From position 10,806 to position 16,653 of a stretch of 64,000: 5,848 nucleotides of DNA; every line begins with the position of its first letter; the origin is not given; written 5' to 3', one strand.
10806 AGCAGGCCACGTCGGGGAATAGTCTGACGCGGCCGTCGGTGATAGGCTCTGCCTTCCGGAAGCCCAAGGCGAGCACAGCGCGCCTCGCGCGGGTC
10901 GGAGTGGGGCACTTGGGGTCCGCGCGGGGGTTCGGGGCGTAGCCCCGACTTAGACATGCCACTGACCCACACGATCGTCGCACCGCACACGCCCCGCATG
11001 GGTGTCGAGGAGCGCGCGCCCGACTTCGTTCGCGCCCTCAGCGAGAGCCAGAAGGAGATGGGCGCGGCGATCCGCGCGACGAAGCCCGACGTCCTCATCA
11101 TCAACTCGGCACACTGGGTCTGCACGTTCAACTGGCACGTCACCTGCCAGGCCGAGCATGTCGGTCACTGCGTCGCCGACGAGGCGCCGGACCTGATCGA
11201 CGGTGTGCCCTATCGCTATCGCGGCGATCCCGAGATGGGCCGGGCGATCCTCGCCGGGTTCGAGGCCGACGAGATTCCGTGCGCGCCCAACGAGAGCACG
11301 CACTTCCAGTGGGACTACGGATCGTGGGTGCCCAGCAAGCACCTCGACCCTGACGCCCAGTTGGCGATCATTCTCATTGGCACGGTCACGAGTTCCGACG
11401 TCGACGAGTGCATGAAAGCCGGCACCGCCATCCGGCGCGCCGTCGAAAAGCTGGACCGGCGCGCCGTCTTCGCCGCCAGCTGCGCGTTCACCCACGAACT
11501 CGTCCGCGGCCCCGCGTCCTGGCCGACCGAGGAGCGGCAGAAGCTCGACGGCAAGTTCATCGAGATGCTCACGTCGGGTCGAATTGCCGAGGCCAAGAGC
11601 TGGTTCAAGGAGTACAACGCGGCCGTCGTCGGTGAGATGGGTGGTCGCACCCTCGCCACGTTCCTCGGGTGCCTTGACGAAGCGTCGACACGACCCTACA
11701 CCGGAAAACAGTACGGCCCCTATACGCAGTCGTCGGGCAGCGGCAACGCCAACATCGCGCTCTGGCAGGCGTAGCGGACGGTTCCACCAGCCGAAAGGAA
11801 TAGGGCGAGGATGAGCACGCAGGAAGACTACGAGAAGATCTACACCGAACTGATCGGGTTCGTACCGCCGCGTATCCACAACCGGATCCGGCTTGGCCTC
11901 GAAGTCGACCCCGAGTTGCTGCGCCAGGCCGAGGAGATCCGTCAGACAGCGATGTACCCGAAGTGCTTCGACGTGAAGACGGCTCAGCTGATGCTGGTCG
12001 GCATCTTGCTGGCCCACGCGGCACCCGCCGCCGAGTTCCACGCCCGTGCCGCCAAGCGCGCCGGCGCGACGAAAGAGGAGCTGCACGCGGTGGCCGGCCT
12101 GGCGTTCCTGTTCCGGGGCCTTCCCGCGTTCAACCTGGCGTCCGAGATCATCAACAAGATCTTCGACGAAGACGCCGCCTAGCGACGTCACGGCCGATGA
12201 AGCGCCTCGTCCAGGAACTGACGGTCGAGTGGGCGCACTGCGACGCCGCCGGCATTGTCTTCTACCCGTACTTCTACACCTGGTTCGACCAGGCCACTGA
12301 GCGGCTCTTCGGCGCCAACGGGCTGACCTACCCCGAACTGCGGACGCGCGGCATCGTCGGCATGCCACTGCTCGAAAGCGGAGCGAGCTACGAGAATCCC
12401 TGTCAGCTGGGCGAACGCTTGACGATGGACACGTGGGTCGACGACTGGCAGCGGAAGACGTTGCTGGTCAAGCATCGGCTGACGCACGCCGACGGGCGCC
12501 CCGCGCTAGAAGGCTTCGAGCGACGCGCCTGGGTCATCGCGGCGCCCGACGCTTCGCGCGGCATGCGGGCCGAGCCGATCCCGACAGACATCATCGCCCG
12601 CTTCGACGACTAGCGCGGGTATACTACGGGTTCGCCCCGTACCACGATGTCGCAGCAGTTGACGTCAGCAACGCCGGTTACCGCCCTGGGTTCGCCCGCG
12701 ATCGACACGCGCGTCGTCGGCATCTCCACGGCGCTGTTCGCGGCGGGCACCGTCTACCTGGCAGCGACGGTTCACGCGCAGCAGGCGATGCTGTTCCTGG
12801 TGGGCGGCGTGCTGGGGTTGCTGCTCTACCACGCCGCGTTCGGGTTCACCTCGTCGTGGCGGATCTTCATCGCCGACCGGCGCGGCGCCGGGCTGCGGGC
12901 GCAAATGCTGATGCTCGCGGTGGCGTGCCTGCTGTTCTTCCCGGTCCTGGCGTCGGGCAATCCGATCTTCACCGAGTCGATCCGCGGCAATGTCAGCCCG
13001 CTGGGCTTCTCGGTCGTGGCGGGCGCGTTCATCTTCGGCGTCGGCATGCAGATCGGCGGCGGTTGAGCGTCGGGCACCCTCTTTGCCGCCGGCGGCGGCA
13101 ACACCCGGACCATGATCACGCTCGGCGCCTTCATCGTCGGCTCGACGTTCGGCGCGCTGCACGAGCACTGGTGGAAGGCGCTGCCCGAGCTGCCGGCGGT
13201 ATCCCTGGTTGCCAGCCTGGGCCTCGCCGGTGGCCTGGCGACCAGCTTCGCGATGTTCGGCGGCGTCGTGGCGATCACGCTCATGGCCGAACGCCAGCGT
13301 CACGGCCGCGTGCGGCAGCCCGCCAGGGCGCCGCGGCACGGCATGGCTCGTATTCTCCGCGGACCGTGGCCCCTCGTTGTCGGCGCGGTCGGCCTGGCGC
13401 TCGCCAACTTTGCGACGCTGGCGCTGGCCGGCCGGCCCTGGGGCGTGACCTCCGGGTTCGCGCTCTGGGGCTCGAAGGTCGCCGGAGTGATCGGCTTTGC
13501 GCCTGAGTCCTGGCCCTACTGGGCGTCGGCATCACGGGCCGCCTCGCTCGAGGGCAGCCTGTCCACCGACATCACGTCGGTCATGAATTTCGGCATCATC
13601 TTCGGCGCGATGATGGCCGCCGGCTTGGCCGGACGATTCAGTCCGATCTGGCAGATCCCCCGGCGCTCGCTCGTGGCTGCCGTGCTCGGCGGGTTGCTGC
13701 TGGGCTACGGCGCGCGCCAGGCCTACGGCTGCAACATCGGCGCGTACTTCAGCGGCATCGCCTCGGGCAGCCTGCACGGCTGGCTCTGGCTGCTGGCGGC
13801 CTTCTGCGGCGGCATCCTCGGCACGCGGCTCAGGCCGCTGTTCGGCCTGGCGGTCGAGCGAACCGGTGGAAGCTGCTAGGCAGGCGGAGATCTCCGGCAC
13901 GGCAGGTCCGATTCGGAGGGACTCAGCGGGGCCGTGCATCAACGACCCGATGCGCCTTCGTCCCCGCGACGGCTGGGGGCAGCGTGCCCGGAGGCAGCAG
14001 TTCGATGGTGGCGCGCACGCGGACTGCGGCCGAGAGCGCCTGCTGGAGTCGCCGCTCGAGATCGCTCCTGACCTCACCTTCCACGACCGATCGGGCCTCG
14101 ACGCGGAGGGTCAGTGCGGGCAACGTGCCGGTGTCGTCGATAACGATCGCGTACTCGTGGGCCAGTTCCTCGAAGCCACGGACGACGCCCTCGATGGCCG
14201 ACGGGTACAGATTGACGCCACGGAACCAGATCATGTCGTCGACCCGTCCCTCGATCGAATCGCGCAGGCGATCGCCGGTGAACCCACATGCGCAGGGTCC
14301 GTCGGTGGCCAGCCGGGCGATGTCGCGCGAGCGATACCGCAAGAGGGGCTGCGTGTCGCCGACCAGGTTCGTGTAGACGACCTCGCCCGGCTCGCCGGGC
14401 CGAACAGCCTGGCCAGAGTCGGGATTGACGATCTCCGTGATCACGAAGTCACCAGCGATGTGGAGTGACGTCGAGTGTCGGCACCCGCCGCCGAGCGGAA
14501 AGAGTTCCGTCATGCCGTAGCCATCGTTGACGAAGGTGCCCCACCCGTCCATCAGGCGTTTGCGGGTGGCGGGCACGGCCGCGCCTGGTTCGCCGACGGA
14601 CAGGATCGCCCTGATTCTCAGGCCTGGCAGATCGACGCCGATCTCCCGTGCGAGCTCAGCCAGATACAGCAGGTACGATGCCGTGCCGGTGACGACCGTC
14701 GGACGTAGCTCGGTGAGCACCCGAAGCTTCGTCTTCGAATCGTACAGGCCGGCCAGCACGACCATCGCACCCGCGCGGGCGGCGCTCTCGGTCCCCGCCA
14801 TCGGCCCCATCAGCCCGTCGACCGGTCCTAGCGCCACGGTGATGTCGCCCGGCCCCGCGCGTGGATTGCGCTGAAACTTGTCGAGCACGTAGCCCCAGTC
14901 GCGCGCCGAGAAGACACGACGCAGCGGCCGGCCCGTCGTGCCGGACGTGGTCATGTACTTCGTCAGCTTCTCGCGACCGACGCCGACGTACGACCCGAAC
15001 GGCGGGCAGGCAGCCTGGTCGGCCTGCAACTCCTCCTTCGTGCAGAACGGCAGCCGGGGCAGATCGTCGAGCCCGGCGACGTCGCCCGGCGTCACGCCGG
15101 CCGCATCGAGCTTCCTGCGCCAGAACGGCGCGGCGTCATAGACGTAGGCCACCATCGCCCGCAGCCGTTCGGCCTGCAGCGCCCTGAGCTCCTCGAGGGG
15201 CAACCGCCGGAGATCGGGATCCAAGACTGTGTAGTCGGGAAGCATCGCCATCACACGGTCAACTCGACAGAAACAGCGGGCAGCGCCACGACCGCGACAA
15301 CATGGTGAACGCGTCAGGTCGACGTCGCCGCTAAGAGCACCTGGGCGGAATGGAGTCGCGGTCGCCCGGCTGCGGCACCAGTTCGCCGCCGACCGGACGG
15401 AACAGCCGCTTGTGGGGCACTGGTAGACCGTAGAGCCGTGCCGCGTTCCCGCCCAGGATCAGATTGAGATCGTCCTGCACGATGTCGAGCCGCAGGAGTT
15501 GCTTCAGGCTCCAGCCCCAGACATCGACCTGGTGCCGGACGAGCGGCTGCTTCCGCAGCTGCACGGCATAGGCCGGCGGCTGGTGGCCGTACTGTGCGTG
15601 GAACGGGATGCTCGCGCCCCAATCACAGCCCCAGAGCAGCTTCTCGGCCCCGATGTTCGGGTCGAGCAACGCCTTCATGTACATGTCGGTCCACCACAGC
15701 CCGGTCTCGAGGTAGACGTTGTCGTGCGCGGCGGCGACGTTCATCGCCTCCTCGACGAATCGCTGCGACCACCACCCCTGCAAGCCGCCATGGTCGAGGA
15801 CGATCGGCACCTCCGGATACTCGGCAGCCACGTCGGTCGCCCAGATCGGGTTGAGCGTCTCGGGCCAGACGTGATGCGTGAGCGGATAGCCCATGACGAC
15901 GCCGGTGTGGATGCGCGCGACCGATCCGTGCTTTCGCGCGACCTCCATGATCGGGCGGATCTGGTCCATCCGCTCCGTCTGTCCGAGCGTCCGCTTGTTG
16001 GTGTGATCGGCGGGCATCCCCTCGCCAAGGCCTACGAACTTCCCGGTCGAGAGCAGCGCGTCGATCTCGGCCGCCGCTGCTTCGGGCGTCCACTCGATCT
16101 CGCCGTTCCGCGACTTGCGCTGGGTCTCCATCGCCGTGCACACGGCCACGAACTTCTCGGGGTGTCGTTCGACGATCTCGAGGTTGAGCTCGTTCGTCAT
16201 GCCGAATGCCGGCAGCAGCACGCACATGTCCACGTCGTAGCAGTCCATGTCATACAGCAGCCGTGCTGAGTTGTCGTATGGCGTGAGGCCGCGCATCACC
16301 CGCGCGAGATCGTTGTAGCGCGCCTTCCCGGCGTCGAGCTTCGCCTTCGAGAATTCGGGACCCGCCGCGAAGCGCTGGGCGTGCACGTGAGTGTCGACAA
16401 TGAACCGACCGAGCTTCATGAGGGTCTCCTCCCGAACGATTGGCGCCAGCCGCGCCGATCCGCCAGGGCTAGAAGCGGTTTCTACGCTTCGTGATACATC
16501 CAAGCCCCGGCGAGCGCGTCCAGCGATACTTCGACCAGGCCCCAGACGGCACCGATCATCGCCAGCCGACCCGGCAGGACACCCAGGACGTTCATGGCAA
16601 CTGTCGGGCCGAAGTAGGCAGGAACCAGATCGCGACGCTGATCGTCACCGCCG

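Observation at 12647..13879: In-frame TGA at a conserved pore cysteine of a YeeE/YedE transporter: selenocysteine candidate or nonsense mutation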

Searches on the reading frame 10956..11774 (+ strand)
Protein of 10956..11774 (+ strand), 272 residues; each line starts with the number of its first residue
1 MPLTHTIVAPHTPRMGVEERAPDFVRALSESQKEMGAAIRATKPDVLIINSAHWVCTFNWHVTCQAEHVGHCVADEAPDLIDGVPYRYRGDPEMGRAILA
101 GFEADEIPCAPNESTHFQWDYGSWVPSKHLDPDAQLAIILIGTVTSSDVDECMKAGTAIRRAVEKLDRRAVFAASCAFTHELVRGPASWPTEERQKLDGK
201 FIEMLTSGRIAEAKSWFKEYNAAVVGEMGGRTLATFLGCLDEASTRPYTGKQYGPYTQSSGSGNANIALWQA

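Call 27: search_protein_families(library=pfam, proteins=[window:10956-11774:+], max_evalue=0.001)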
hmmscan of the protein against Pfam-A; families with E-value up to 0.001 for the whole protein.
window:10956-11774:+ (272 aa): 1 family
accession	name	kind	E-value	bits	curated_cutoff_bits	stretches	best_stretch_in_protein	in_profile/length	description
PF02900.23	LigB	-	6.7e-29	101.2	26.3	1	7-249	3-248/269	Catalytic LigB subunit of aromatic ring-opening dioxygenase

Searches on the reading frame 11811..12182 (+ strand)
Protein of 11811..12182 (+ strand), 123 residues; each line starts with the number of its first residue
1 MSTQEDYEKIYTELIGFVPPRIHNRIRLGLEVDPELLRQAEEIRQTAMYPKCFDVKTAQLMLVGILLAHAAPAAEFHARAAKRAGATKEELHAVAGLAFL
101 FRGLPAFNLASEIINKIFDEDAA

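Call 27: search_protein_families(library=pfam, proteins=[window:11811-12182:+], max_evalue=0.001)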
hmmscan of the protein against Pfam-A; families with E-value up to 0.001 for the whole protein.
window:11811-12182:+ (123 aa): 1 family
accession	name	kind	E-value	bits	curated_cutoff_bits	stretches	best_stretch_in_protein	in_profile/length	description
PF02627.25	CMD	-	3.3e-10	40.2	23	1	34-113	1-81/84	Carboxymuconolactone decarboxylase family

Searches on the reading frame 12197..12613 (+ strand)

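Call 27: search_protein_families(library=pfam, proteins=[window:12197-12613:+], max_evalue=0.001)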
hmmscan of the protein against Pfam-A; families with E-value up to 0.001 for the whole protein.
window:12197-12613:+ (138 aa): 2 families
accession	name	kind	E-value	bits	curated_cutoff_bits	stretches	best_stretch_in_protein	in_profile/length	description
PF13279.12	4HBT_2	-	2e-13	51.3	25.5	1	10-135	1-121/122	Thioesterase-like superfamily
PF03061.28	4HBT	-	3.5e-06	27.7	20.6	1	19-101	2-76/79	Thioesterase superfamily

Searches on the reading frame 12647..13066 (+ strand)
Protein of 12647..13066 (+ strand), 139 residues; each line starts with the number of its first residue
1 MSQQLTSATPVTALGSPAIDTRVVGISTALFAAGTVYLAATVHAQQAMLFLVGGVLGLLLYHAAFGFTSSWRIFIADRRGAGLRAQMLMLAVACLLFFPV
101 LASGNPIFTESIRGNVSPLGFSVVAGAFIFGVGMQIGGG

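Call 80: find_encoding_contigs(protein=window:12647-13066:+, flank=500, max_places=10)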
Protein window:12647-13066:+ (139 aa): 24 contigs read that carry it; 1 place shown.
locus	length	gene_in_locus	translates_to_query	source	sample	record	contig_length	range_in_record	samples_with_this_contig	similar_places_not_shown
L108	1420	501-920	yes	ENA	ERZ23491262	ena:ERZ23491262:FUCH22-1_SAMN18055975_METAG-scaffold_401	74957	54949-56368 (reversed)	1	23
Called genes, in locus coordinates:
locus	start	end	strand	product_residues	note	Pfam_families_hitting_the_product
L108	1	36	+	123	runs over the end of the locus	PF02627:CMD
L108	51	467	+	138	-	PF13279:4HBT_2, PF03061:4HBT (weak)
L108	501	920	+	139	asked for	PF04143:Sulf_transp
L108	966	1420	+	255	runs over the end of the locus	PF04143:Sulf_transp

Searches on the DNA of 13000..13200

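Call 64: search_rna_families(source=window, start=13000, end=13200, threshold=evalue, max_evalue=10)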
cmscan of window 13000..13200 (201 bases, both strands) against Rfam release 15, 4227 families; matches with E-value up to 10: 4.
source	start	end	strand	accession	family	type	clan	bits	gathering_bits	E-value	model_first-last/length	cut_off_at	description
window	13025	13070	+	RF03989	mir-7950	Gene; miRNA;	-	16.4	82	0.85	1-59/59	no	mir-7950 microRNA precursor family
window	13008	13039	-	RF01273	sR34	Gene; snRNA; snoRNA; CD-box;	-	12.1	40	7.1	1-54/54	no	Small nucleolar RNA sR34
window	13016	13039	-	RF01131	sR47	Gene; snRNA; snoRNA; CD-box;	CL00132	8.8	40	8.2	1-55/55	no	Small nucleolar RNA sR47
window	13125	13141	-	RF01276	sR53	Gene; snRNA; snoRNA; CD-box;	-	8.5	49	9.7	1-60/60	no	Small nucleolar RNA sR53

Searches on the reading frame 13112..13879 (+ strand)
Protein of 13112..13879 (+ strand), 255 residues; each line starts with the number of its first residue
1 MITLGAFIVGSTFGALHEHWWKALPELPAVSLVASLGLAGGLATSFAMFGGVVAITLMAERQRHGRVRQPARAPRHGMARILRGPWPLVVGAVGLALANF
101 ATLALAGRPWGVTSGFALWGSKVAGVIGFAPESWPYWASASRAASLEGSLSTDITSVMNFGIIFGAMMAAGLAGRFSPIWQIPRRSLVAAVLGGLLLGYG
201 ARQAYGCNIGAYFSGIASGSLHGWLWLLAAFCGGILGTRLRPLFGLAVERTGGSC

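Call 78: find_encoding_contigs(protein=window:13112-13879:+, flank=2000, max_places=5)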
Protein window:13112-13879:+ (255 aa): 24 contigs read that carry it; 1 place shown.
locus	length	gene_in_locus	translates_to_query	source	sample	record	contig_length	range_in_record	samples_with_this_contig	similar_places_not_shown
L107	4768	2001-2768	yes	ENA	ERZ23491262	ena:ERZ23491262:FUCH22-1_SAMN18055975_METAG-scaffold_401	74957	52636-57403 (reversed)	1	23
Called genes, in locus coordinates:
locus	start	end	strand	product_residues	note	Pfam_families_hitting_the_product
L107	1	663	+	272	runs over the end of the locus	PF02900:LigB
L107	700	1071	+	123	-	PF02627:CMD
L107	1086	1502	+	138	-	PF13279:4HBT_2, PF03061:4HBT (weak)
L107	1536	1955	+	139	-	PF04143:Sulf_transp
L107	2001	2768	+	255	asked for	PF04143:Sulf_transp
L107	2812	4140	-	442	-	PF00501:AMP-binding, PF14535:AMP-binding_C_2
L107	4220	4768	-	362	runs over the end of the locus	PF04909:Amidohydro_2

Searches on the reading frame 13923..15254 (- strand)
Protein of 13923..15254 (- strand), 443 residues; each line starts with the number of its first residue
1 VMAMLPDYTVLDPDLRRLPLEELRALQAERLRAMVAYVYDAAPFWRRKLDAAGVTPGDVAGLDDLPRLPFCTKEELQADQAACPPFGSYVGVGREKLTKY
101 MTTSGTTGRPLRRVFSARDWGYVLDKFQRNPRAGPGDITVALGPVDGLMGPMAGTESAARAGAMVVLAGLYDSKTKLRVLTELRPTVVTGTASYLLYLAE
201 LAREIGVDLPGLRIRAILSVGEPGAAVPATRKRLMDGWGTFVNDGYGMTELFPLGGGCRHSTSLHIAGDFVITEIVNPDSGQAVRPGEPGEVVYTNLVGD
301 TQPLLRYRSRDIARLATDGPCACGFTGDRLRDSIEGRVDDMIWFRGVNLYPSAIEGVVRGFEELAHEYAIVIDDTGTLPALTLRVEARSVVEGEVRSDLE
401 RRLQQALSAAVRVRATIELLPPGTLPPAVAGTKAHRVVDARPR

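Call 27: search_protein_families(library=pfam, proteins=[window:13923-15254:-], max_evalue=0.001)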
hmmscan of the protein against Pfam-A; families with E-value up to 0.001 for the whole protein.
window:13923-15254:- (443 aa): 2 families
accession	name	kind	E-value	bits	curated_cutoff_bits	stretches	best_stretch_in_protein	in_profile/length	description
PF14535.12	AMP-binding_C_2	-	7.3e-18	65.1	25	1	346-441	1-96/96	AMP-binding enzyme C-terminal domain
PF00501.34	AMP-binding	-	3.2e-15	56.3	29.9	1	94-294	161-374/384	AMP-binding enzyme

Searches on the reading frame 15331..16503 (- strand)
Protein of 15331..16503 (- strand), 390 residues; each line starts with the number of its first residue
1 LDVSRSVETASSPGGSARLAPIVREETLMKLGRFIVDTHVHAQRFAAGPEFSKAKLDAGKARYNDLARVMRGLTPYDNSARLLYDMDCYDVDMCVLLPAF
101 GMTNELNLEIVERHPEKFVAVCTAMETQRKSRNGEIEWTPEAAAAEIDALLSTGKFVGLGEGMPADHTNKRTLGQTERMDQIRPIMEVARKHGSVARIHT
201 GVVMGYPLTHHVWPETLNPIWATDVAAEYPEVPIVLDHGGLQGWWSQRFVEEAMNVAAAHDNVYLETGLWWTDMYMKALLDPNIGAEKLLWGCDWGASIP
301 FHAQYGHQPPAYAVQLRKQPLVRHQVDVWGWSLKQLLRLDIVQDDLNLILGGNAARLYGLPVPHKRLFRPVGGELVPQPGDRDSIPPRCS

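Call 27: search_protein_families(library=pfam, proteins=[window:15331-16503:-], max_evalue=0.001)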
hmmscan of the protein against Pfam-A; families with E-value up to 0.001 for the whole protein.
window:15331-16503:- (390 aa): 1 family
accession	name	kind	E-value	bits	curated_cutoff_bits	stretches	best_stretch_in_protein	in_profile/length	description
PF04909.20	Amidohydro_2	-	6.8e-18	65.9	26.4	1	103-360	50-289/289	Amidohydrolase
